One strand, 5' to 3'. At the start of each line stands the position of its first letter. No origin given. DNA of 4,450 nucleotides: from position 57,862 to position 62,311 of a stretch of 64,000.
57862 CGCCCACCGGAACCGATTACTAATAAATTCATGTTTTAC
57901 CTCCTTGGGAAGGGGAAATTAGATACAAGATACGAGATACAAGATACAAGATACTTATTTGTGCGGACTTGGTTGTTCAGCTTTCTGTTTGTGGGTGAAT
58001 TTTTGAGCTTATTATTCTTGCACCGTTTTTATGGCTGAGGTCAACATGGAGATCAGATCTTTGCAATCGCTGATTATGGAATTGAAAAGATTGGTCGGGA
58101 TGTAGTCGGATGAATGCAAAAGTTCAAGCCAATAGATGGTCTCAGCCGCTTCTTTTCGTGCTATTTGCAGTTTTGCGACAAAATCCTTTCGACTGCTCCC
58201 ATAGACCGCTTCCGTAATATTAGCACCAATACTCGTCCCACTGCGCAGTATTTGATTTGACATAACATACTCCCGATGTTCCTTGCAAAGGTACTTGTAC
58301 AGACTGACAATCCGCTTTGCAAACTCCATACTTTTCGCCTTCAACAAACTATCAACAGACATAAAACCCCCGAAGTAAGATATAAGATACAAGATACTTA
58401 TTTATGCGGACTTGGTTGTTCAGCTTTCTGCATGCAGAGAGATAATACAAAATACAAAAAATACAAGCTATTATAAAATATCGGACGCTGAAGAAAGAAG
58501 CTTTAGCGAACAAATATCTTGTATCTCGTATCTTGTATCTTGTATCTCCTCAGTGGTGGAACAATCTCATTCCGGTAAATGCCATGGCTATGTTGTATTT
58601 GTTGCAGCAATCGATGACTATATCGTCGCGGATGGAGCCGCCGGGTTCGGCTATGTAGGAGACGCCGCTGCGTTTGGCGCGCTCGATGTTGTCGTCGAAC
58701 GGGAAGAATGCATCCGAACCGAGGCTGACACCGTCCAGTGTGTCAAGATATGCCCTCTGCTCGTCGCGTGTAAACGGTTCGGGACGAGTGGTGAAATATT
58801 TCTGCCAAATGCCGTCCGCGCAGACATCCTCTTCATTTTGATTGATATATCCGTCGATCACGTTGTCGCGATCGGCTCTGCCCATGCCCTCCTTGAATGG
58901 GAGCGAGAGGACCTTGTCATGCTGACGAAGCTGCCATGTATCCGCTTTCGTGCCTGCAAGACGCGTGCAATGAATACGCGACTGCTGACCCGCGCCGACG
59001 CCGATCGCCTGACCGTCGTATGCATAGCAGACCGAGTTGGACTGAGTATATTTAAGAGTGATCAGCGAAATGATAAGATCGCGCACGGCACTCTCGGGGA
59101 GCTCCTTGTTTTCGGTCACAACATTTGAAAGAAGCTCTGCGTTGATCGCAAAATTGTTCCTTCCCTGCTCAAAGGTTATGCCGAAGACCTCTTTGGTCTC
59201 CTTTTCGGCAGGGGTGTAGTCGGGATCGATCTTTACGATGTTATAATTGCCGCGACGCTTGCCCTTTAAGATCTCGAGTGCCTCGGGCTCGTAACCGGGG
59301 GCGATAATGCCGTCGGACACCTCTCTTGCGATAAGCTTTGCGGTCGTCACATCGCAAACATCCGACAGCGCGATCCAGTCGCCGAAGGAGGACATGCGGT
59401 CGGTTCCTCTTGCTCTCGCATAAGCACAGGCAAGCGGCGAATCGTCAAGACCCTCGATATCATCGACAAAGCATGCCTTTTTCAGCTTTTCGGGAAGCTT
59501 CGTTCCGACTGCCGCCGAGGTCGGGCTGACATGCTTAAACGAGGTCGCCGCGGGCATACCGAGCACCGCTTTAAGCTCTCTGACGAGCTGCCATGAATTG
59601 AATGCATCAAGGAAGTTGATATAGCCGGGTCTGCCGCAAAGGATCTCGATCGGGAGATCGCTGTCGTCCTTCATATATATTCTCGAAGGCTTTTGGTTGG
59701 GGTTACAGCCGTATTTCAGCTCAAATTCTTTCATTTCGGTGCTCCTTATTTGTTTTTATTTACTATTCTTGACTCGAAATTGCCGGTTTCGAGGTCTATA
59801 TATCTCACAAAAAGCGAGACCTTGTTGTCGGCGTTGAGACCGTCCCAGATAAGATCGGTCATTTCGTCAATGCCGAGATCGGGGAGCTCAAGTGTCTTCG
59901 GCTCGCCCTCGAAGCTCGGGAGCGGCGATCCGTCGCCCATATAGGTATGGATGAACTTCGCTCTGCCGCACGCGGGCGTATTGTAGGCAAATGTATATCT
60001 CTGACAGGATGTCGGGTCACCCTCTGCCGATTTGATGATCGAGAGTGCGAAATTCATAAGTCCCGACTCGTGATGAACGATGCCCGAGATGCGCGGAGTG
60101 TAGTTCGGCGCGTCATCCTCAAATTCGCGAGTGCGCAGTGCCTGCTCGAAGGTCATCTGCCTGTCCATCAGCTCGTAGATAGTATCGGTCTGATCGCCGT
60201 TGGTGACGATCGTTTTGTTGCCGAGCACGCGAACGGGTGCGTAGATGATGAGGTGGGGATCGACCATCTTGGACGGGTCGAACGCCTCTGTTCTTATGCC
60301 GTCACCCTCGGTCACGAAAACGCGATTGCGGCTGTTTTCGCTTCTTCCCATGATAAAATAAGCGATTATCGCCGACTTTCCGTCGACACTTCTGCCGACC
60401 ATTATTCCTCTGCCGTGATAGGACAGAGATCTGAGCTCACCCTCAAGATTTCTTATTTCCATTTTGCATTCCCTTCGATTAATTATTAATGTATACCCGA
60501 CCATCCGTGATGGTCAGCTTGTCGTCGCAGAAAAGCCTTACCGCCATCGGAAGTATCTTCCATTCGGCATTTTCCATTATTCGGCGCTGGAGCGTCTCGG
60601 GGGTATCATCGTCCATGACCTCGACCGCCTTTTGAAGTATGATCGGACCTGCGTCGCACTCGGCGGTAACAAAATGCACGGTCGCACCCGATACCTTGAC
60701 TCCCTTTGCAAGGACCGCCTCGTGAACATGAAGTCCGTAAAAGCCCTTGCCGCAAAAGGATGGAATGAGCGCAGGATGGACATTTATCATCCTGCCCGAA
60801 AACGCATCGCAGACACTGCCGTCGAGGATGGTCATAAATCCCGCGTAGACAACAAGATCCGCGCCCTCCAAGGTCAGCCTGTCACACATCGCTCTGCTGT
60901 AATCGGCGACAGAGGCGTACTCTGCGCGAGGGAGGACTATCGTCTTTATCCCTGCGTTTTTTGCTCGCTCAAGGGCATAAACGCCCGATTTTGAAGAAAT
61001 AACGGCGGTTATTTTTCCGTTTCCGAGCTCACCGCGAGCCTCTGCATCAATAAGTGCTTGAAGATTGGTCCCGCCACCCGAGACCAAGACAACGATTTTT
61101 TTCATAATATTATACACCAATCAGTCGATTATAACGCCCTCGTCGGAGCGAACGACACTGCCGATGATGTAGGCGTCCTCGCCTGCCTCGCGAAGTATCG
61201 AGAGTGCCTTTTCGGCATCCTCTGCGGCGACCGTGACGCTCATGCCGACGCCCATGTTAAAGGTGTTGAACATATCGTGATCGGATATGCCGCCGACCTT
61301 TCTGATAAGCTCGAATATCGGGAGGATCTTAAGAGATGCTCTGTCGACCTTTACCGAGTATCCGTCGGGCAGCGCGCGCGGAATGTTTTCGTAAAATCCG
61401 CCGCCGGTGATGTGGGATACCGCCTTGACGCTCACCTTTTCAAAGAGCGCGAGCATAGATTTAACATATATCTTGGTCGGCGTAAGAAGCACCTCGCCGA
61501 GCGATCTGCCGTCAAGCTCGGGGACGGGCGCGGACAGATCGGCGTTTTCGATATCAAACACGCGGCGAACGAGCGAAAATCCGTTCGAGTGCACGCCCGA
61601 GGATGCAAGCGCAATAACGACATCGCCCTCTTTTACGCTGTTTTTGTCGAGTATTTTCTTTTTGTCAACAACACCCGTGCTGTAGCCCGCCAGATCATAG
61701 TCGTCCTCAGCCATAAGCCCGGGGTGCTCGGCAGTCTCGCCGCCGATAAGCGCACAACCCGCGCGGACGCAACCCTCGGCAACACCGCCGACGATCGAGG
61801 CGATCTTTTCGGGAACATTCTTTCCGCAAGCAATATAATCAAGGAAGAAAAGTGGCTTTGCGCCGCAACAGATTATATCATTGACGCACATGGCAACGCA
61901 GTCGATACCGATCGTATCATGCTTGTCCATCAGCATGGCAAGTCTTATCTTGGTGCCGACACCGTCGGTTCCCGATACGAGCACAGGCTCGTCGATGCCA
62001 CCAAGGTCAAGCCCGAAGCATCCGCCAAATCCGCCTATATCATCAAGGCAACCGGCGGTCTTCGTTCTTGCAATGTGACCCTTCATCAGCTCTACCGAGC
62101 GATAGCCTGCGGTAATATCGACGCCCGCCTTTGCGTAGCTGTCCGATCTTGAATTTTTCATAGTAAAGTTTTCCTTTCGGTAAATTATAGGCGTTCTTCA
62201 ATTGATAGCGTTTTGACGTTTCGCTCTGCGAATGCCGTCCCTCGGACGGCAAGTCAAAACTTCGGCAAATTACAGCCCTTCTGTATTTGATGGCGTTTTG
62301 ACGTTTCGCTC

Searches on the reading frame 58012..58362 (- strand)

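Call 70: search_protein_families(library=pfam, proteins=[window:58012-58362:-], max_evalue=0.01)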
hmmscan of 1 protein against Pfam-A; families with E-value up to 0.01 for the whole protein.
window:58012-58362:- (116 aa): 1 family
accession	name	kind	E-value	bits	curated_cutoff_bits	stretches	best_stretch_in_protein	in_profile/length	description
PF05635.17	23S_rRNA_IVP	-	1.8e-29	102.5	33.8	1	9-108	7-105/106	23S rRNA-intervening sequence protein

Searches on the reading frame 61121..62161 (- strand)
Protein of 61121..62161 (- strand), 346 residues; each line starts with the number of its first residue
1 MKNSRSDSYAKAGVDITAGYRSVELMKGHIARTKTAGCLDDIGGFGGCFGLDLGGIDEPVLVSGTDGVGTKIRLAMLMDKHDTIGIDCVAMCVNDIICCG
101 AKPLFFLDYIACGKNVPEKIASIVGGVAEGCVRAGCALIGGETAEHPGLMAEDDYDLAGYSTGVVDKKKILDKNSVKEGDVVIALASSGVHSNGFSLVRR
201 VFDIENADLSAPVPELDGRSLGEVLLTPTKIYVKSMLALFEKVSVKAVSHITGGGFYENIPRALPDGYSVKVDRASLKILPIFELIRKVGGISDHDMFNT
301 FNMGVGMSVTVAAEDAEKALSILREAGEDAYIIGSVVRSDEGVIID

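Call 10: find_encoding_contigs(protein=window:61121-62161:-, flank=3000, max_places=10)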
Protein window:61121-62161:- (346 aa): 3 contigs read that carry it; 3 places shown.
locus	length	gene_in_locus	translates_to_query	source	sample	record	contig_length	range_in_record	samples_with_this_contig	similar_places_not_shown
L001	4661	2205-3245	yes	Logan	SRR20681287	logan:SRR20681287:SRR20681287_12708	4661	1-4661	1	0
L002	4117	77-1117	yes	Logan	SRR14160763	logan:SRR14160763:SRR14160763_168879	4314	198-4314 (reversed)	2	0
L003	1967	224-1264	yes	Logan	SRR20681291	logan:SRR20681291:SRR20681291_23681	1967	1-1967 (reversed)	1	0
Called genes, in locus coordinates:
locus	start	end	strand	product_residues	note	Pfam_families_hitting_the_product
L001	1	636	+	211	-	?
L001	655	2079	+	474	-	PF13537:GATase_7 (faint)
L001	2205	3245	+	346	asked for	PF00586:AIRS, PF02769:AIRS_C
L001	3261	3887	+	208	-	PF00551:Formyl_trans_N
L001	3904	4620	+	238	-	PF07826:IMP_cyclohyd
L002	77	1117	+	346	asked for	PF00586:AIRS, PF02769:AIRS_C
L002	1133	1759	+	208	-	PF00551:Formyl_trans_N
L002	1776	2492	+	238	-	PF07826:IMP_cyclohyd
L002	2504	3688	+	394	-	PF01808:AICARFT_IMPCHas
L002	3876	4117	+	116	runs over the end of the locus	PF05635:23S_rRNA_IVP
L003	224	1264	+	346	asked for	PF00586:AIRS, PF02769:AIRS_C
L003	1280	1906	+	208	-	PF00551:Formyl_trans_N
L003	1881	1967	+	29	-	?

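Call 18: find_homologous_proteins(query=window:61121-62161:-, max_evalue=1e-60)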
Query window:61121-62161:- (346 aa): 8000 proteins with E <= 1e-60 among 8000 candidates; the best 120 are listed.
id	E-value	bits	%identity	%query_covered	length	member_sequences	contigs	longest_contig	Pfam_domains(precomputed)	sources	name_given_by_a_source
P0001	3.6e-232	788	-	-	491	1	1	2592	PF00586.30,PF02769.28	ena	-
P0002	3.3e-223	758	100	100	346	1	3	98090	PF00586.30,PF02769.28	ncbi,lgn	-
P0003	1.4e-221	753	99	100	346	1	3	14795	PF00586.30,PF02769.28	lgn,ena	-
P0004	1.6e-219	746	98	100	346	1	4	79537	PF00586.30,PF02769.28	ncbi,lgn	-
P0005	1.8e-205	700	91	100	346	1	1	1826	PF00586.30,PF02769.28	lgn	-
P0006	4.7e-204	695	91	100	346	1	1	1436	PF00586.30,PF02769.28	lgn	-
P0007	1.7e-193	660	85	100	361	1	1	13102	PF00586.30,PF02769.28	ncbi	-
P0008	1.3e-192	657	85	100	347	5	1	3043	PF00586.30,PF02769.28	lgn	-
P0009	2.2e-192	657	84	99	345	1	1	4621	PF00586.30,PF02769.28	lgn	-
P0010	2.6e-192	656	84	100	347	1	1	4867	PF00586.30,PF02769.28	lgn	-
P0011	4.5e-192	656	83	100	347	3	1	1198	PF00586.30,PF02769.28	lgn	-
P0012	1.0e-191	655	84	100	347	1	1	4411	PF00586.30,PF02769.28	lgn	-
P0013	2.2e-191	653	84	100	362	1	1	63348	PF00586.30,PF02769.28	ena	-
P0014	4.6e-191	652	83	100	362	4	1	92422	PF00586.30,PF02769.28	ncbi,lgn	-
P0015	6.1e-191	652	84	100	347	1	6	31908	PF00586.30,PF02769.28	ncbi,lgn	-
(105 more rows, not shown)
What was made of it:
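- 61121..62161 (-): purM (AIR synthase), the downstream gene. Pfam AIRS and AIRS_C on identical proteins (calls 10, 18).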

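Call 19: find_encoding_contigs(protein=P0001, flank=3000, max_places=4)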
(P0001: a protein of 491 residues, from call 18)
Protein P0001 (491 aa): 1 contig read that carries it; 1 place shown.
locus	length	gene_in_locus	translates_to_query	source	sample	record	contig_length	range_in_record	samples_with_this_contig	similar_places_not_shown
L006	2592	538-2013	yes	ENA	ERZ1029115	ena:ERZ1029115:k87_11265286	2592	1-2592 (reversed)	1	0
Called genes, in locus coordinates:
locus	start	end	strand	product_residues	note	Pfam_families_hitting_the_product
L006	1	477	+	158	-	?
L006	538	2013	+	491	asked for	PF00586:AIRS, PF02769:AIRS_C, PF00586:AIRS (weak), PF02769:AIRS_C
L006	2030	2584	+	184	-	PF00551:Formyl_trans_N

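Call 20: find_encoding_contigs(protein=P0003, flank=3000, max_places=6)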
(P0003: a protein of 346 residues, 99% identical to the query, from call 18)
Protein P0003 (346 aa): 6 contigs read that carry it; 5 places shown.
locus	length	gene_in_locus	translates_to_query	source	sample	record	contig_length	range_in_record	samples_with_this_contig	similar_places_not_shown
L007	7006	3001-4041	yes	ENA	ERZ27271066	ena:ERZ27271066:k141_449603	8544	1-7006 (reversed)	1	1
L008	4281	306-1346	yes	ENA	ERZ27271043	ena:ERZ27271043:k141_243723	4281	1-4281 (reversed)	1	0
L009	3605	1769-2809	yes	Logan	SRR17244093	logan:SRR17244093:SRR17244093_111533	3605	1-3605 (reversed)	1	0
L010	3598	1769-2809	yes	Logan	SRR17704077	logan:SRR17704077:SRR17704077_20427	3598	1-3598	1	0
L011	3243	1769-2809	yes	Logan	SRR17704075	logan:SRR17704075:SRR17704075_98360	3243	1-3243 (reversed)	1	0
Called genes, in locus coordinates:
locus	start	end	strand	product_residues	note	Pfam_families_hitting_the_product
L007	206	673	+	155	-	PF00731:AIRC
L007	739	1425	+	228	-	PF01259:SAICAR_synt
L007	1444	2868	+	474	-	PF13537:GATase_7 (weak)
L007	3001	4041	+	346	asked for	PF00586:AIRS, PF02769:AIRS_C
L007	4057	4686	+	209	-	PF00551:Formyl_trans_N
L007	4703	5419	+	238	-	PF07826:IMP_cyclohyd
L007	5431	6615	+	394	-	PF01808:AICARFT_IMPCHas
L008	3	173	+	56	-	?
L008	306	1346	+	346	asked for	PF00586:AIRS, PF02769:AIRS_C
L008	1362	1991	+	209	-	PF00551:Formyl_trans_N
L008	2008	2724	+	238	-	PF07826:IMP_cyclohyd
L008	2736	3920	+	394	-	PF01808:AICARFT_IMPCHas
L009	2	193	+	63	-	?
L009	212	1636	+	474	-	PF13537:GATase_7 (weak)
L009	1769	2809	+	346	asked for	PF00586:AIRS, PF02769:AIRS_C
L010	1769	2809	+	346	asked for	PF00586:AIRS, PF02769:AIRS_C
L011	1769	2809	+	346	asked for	PF00586:AIRS, PF02769:AIRS_C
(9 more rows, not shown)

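Call 21: find_encoding_contigs(protein=P0004, flank=3000, max_places=6)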
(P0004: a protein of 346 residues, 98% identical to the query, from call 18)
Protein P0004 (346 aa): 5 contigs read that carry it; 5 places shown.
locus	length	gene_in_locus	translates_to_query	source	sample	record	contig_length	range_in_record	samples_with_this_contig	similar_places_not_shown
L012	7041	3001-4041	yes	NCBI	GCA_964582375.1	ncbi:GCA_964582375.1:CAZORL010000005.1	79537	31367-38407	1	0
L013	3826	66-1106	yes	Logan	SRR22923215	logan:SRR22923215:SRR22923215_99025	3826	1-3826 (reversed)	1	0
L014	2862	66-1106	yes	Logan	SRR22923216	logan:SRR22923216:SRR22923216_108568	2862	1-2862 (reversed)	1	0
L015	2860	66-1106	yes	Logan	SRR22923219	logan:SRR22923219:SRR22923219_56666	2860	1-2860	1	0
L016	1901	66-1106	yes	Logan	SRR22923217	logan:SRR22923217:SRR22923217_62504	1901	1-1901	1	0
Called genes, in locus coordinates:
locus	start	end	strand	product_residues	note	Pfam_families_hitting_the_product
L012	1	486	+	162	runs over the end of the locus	PF00731:AIRC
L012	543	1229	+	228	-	PF01259:SAICAR_synt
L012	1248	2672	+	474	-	PF13537:GATase_7 (weak)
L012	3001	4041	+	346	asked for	PF00586:AIRS, PF02769:AIRS_C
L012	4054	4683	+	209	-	PF00551:Formyl_trans_N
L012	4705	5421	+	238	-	PF07826:IMP_cyclohyd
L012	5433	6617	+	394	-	PF01808:AICARFT_IMPCHas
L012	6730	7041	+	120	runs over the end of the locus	PF05635:23S_rRNA_IVP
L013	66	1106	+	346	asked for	PF00586:AIRS, PF02769:AIRS_C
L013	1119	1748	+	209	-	PF00551:Formyl_trans_N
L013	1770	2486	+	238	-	PF07826:IMP_cyclohyd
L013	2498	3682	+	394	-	PF01808:AICARFT_IMPCHas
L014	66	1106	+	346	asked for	PF00586:AIRS, PF02769:AIRS_C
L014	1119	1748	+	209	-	PF00551:Formyl_trans_N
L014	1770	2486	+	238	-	PF07826:IMP_cyclohyd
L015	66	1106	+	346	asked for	PF00586:AIRS, PF02769:AIRS_C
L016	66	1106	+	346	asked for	PF00586:AIRS, PF02769:AIRS_C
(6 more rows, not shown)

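Call 24: find_encoding_contigs(protein=P0005, flank=2500, max_places=3)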
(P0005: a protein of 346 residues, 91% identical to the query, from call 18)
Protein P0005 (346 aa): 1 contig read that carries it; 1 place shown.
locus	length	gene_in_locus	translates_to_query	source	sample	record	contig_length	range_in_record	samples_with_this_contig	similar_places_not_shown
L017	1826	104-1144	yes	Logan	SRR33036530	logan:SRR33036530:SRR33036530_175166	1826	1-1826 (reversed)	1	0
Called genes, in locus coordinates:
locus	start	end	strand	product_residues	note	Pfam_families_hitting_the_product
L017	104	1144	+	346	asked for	PF00586:AIRS, PF02769:AIRS_C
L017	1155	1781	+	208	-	PF00551:Formyl_trans_N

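Call 25: find_encoding_contigs(protein=P0007, flank=2500, max_places=3)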
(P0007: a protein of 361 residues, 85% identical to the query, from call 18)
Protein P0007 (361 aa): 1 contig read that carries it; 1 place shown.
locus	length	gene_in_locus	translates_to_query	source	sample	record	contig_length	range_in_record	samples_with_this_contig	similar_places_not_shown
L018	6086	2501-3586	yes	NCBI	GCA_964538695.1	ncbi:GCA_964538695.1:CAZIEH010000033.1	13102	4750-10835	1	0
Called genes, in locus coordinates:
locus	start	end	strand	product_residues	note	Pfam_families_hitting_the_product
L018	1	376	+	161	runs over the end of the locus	PF00731:AIRC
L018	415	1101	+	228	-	PF01259:SAICAR_synt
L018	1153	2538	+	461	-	PF13537:GATase_7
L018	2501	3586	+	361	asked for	PF00586:AIRS, PF02769:AIRS_C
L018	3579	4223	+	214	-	PF00551:Formyl_trans_N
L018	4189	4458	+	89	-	PF07826:IMP_cyclohyd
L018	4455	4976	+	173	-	PF07826:IMP_cyclohyd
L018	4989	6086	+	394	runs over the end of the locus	PF01808:AICARFT_IMPCHas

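Call 26: find_encoding_contigs(protein=P0015, flank=2500, max_places=6)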
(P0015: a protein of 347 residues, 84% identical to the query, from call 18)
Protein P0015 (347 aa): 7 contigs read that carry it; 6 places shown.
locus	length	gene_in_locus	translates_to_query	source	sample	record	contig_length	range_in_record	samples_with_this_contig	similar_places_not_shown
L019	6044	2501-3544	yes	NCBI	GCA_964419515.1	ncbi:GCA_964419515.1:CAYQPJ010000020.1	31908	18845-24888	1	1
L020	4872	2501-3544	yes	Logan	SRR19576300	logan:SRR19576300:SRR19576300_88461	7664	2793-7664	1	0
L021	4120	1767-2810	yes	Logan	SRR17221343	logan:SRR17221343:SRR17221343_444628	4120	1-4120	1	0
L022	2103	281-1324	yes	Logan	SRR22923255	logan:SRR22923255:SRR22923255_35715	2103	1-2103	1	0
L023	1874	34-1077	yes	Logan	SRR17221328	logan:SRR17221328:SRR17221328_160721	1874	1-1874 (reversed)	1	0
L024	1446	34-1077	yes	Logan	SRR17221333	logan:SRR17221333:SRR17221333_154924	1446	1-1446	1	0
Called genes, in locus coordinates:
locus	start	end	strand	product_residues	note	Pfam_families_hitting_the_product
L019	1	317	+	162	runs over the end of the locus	PF00731:AIRC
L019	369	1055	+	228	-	PF01259:SAICAR_synt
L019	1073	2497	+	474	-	PF13537:GATase_7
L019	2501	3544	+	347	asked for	PF00586:AIRS, PF02769:AIRS_C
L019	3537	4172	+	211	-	PF00551:Formyl_trans_N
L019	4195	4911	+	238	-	PF07826:IMP_cyclohyd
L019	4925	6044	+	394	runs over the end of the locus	PF01808:AICARFT_IMPCHas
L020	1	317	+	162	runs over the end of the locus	PF00731:AIRC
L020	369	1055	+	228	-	PF01259:SAICAR_synt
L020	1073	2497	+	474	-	PF13537:GATase_7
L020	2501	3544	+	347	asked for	PF00586:AIRS, PF02769:AIRS_C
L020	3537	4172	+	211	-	PF00551:Formyl_trans_N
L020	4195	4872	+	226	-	?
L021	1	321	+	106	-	?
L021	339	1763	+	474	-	PF13537:GATase_7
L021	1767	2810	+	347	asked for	PF00586:AIRS, PF02769:AIRS_C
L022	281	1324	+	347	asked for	PF00586:AIRS, PF02769:AIRS_C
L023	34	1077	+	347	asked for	PF00586:AIRS, PF02769:AIRS_C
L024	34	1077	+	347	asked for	PF00586:AIRS, PF02769:AIRS_C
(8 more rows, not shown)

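Call 29: find_encoding_contigs(protein=P0006, flank=2500, max_places=3)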
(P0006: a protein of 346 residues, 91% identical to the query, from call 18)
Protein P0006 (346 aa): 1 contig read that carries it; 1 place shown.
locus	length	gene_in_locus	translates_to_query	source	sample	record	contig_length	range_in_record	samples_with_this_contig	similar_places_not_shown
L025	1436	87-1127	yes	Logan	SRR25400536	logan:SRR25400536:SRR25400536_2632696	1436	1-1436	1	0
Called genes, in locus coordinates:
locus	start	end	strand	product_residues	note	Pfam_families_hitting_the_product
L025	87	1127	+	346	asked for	PF00586:AIRS, PF02769:AIRS_C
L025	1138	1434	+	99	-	?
